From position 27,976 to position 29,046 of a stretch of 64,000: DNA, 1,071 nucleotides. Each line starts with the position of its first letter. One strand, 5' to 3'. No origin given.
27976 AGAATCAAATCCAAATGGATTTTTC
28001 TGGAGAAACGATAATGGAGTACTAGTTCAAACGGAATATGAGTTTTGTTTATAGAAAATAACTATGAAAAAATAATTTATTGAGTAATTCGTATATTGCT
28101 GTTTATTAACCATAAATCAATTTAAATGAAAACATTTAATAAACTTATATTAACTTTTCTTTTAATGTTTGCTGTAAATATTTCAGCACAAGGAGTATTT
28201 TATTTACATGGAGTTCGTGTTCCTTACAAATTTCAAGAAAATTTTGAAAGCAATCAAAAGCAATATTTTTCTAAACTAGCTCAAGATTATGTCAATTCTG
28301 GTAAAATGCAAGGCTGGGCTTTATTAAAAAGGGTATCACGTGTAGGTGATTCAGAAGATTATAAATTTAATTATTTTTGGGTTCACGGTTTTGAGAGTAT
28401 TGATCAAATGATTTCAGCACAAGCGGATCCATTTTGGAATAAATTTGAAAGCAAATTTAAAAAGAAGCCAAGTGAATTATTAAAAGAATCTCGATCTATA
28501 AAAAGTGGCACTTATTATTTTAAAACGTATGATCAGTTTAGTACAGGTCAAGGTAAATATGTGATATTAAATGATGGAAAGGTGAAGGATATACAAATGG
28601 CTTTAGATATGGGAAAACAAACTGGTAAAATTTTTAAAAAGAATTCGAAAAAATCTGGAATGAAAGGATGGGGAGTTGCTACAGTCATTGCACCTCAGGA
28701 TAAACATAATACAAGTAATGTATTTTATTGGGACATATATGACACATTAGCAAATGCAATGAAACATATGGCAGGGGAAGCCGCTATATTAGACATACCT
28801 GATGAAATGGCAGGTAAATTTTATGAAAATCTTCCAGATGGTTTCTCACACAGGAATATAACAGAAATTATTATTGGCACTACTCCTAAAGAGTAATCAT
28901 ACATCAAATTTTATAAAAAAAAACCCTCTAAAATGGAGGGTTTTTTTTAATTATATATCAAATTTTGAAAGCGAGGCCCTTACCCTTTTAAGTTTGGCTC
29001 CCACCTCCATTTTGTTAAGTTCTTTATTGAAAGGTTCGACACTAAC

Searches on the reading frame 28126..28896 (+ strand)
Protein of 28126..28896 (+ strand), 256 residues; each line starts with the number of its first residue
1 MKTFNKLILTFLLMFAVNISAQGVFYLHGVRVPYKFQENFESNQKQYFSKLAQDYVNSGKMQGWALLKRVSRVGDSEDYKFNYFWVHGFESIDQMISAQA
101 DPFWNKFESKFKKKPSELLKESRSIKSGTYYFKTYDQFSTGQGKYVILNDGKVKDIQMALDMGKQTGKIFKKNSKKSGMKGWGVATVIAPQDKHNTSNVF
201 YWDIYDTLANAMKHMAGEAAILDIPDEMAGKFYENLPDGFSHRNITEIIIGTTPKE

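Call 4: search_protein_families(library=pfam, proteins=[window:28126-28896:+], max_evalue=1)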
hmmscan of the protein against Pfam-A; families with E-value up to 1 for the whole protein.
window:28126-28896:+ (256 aa): 1 family
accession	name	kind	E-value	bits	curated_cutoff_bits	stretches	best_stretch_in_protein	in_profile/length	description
PF10654.15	DUF2481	-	0.042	14.4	27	0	109-139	30-60/126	Protein of unknown function (DUF2481)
